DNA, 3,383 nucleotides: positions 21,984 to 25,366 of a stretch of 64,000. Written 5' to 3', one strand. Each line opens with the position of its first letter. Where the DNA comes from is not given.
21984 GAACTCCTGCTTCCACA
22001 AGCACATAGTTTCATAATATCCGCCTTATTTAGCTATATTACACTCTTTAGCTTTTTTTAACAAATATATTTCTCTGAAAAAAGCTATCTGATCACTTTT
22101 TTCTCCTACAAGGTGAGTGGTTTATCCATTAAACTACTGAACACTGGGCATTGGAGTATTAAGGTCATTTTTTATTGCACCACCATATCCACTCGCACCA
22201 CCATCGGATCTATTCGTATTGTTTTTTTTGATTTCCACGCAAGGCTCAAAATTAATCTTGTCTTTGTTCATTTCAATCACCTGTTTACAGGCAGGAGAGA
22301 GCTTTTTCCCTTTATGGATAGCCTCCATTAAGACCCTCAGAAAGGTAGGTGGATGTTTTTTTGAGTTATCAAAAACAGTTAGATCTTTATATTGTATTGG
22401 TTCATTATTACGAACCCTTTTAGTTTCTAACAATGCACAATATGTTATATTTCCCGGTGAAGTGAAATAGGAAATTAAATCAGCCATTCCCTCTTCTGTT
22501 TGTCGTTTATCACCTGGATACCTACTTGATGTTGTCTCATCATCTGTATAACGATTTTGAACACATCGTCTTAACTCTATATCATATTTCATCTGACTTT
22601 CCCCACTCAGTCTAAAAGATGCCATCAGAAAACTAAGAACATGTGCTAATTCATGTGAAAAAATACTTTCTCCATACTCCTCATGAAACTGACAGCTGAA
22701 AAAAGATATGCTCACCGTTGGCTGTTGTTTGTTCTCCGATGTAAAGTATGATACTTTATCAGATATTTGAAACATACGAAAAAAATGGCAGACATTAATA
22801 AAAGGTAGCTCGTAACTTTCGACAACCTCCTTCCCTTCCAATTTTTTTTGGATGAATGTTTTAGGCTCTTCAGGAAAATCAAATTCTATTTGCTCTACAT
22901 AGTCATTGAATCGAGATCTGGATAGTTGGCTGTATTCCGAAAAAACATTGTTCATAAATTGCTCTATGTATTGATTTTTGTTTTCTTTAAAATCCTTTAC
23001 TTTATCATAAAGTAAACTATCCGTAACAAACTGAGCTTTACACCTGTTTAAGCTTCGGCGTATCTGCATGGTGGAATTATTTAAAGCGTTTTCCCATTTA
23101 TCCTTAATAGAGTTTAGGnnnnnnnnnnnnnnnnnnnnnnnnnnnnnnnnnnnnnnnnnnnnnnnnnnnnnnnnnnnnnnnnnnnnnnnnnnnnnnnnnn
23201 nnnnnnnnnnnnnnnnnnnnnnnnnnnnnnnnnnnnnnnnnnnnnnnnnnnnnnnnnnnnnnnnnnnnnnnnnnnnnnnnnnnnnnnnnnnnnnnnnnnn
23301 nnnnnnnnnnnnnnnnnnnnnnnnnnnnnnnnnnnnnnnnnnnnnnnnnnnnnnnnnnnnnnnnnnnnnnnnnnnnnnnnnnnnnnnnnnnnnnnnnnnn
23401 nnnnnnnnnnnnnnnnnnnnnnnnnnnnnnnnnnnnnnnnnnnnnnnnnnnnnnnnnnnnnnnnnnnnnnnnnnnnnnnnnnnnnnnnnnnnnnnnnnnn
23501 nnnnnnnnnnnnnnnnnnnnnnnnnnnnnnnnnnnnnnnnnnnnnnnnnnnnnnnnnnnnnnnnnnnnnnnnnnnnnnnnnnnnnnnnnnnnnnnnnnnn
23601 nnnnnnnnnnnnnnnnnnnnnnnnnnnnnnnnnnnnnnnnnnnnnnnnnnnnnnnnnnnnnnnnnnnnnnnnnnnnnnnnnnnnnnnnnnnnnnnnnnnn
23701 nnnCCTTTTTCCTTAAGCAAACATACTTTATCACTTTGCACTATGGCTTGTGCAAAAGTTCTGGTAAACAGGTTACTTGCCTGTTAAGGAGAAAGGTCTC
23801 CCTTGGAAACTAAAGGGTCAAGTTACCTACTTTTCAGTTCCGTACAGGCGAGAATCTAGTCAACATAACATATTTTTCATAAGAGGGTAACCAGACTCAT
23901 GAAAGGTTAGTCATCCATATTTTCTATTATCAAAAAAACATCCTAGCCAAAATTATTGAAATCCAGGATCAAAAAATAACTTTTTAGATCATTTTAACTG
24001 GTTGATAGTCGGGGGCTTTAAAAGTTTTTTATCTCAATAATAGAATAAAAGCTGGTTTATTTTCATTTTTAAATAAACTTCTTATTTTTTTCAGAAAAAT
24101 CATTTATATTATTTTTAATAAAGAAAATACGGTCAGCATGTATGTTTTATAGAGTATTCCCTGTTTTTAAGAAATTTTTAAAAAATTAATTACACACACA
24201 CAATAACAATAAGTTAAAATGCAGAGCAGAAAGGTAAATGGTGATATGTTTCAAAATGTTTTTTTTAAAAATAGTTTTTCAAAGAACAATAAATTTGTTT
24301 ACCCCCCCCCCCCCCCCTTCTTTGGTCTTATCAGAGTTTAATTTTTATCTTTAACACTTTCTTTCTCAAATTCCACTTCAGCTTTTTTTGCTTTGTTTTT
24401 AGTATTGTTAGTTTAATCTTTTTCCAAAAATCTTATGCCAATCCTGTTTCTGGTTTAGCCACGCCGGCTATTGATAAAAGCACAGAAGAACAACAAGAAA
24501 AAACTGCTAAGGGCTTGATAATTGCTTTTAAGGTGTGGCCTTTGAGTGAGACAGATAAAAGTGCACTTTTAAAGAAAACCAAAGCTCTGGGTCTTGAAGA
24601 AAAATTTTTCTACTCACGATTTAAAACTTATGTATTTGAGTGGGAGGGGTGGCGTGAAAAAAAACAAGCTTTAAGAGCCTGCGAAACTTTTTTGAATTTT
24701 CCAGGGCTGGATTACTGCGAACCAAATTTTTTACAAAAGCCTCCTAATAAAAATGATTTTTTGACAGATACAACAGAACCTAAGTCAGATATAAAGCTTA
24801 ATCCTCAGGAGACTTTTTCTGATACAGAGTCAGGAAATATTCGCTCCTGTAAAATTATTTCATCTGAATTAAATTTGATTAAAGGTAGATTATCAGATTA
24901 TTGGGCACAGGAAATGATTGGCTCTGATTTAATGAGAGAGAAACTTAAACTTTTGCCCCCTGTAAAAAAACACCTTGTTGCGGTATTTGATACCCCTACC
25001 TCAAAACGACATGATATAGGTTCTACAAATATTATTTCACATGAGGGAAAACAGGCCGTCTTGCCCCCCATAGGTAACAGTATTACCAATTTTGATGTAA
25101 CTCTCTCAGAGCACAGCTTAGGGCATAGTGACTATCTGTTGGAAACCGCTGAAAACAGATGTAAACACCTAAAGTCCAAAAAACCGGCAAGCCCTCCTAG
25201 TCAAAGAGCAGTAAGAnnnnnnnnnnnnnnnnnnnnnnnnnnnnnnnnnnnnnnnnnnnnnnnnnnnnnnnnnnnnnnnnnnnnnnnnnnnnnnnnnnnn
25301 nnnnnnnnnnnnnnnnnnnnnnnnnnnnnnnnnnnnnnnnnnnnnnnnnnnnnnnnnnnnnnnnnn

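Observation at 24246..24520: C16 tract at the 5-prime end of the subtilase locus acts as an apparent ON/OFF switch, and both +1 and -1 changes restore an ATG-initiated ORF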

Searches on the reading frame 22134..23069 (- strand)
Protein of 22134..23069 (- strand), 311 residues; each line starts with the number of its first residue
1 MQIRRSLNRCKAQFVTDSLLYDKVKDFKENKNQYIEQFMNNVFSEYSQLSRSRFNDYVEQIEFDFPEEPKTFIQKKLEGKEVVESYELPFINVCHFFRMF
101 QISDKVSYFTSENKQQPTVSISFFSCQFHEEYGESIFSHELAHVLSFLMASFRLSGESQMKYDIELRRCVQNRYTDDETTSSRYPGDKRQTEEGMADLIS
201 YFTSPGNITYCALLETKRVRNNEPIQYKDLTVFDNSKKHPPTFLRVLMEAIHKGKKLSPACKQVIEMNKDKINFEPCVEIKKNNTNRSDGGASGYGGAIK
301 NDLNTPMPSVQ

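Call 4: search_protein_families(library=pfam, max_evalue=0.01, proteins=[window:22134-23069:-])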
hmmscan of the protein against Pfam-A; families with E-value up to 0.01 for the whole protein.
window:22134-23069:- (311 aa): 0 families

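Call 5: search_protein_families(library=ncbifam, max_evalue=0.01, proteins=[window:22134-23069:-])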
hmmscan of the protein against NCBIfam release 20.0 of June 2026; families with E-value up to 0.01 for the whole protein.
window:22134-23069:- (311 aa): 0 families

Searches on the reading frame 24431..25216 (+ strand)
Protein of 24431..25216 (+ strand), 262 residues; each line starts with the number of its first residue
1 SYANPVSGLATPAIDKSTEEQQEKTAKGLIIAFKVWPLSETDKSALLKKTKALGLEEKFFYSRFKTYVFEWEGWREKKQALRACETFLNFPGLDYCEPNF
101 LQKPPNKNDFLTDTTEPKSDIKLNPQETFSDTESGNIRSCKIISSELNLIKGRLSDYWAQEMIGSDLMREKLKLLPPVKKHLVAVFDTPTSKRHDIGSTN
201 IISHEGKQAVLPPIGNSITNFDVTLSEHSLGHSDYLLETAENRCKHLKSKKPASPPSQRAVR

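Call 56: predict_structure(alignment_id=A3)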
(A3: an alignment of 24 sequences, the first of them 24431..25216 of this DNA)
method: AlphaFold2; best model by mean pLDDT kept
length: 262 residues; sequences in the alignment: 24
mean_pLDDT: 66.5   pTM: 0.56
mean pLDDT of the five models: 66.5, 61.0, 60.2, 59.9, 59.3
residues with pLDDT >= 90: 73; 70-90: 32; 50-70: 84; < 50: 73
segments of 3 or more residues with pLDDT < 50: 1-15, 104-120, 150-164, 193-215
pLDDT, mean of each block of 10 residues (from residue 1): 33 45 83 97 98 97 97 93 97 95 54 42 56 59 55 44 51 61 54 41 35 50 78 83 73 59 53
secondary structure, 60 per line:
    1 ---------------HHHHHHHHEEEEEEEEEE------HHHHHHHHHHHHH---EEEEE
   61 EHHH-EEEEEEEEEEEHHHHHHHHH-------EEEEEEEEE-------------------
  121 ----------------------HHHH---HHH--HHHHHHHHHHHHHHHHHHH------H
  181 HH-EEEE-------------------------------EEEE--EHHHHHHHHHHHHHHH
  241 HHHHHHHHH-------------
elements in order: H16-23 E24-33 H40-52 E56-61 E66-76 H77-85 E93-101 H143-146 H155-173 E184-187 E219-222 H226-249

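Call 58: search_protein_representatives(alignment_id=A3)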
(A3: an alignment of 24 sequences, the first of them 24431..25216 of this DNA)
Query: 24 sequences, 307 profile positions. Proteins with E-value up to 0.001 (for the whole library): 410; up to 1e-10: 293; up to 1e-30: 113. The best 150 are listed.
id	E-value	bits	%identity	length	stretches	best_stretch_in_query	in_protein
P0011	1.8e-124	431.0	-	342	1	3-301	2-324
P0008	3.2e-109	381.0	-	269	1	43-302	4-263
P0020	7.9e-105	366.5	-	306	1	3-297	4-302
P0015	3.4e-104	364.4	-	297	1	1-300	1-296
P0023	1.5e-98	345.9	-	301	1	1-299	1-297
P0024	5.0e-97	340.9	-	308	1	1-298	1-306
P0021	1.2e-93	329.8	-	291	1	23-303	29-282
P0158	9.7e-93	326.8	-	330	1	21-301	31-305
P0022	1.1e-92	326.7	-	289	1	38-296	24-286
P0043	8.9e-92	323.7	-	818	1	48-298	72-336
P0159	2.3e-89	315.8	-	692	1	45-300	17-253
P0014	5.9e-89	314.4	-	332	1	12-300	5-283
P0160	1.6e-86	306.4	-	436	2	135-301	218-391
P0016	2.1e-86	306.0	-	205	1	80-292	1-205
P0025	9.2e-84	297.4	-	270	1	61-300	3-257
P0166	1.3e-74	267.3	-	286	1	40-300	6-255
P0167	1.8e-73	263.5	-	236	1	64-283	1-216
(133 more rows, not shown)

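Call 59: fold_search(model_id=the predicted structure, library=pdb)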
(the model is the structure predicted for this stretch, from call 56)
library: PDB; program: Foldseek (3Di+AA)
matches with E <= 10: 1366; with E <= 0.001: 0
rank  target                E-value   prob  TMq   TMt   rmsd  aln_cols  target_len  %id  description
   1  1r6v                  1.9e-02  1.00  0.23  0.10   4.5        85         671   22  Crystal structure of fervidolysin from Fervidobacterium pennivorans, a keratinolytic enzyme related to subtilisin (released 2004-10-19)
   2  1wg1_MODEL_1_A        3.6e-02  0.92  0.20  0.48   5.8        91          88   16  Solution structure of RNA binding domain in BAB13405(homolog EXC-7) (released 2004-11-27)
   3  9fic                  4.1e-02  0.99  0.22  0.61   3.6        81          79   12  High-resolution X-ray structure of human PC1/3 (PCSK1) prodomain R77A,R80A,R81A triple-mutant (released 2025-09-10)
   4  3afg_A                4.7e-02  0.94  0.22  0.12   8.0        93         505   16  Crystal structure of ProN-Tk-SP from Thermococcus kodakaraensis (released 2010-08-04)
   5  6nx5_C                5.0e-02  0.85  0.20  0.52   4.7        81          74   17  Crystal structure of the RRM domain of S. pombe Puf1 in the P21 space group (released 2019-07-03)
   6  7vrl_MODEL_1_B        5.0e-02  0.72  0.20  0.42  13.9       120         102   15  Solution structure of Rbfox RRM bound to a non-cognate RNA (released 2022-10-26)
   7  6nww_C                5.3e-02  0.97  0.20  0.56   4.2        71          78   17  Crystal structure of the RRM domain of S. pombe Puf1 in the P212121 space group (released 2019-07-03)
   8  6nww_A                5.3e-02  0.95  0.21  0.57   4.2        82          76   18  Crystal structure of the RRM domain of S. pombe Puf1 in the P212121 space group (released 2019-07-03)
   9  2kkh_MODEL_1_A        5.3e-02  0.69  0.20  0.45  10.8       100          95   14  Structure of the zinc binding domain of the ATPase HMA4 (released 2010-01-26)
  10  6nx5_B                7.2e-02  0.95  0.21  0.59   4.3        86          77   16  Crystal structure of the RRM domain of S. pombe Puf1 in the P21 space group (released 2019-07-03)
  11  1vr6_B                7.7e-02  0.99  0.23  0.18   3.6        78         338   12  Crystal structure of Phospho-2-dehydro-3-deoxyheptonate aldolase (DAHP synthase) (TM0343) from Thermotoga Maritima at  (released 2005-03-08)
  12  3afg_B                7.7e-02  0.89  0.21  0.12  10.1        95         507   17  Crystal structure of ProN-Tk-SP from Thermococcus kodakaraensis (released 2010-08-04)
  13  8uwc                  8.7e-02  0.89  0.20  0.12   4.4        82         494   16  Site-one protease without SPRING (released 2024-07-10)
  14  4cq1_A                8.7e-02  0.63  0.19  0.25  11.3       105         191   15  Crystal structure of the neuronal isoform of PTB (released 2014-02-19)
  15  1spb_P                9.3e-02  0.97  0.20  0.60   3.5        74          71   16  SUBTILISIN BPN' PROSEGMENT (77 RESIDUES) COMPLEXED WITH A MUTANT SUBTILISIN BPN' (266 RESIDUES). CRYSTAL PH 4.6. CRYST (released 1995-10-15)
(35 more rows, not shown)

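Call 62: find_encoding_contigs(protein=P0166, flank=2500, max_places=2)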
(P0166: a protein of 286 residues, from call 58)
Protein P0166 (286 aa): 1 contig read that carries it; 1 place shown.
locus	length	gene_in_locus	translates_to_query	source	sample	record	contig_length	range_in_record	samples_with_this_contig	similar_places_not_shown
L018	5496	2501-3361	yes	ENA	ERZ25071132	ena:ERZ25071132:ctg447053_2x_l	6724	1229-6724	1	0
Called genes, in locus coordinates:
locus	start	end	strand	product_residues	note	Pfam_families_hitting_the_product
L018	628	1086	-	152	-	-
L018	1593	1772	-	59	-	-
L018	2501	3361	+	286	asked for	-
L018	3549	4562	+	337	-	-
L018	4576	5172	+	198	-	PF00082:Peptidase_S8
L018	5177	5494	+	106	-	?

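Call 63: find_encoding_contigs(protein=P0167, flank=2500, max_places=2)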
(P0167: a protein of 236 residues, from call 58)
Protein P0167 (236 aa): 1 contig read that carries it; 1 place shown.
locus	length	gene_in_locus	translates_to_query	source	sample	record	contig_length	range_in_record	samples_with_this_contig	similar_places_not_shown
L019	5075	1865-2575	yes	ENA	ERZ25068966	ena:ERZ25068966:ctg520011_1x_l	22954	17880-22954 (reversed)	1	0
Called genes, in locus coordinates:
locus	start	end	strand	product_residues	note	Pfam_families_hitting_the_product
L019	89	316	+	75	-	PF01527:HTH_Tnp_1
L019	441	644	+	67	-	PF13276:HTH_21, PF27079:HTH_SpdB_C (weak)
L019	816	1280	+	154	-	PF00665:rve, PF13683:rve_3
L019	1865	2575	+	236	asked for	-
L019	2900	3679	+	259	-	PF00557:Peptidase_M24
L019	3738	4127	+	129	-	PF01527:HTH_Tnp_1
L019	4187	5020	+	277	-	PF13276:HTH_21, PF00665:rve, PF13683:rve_3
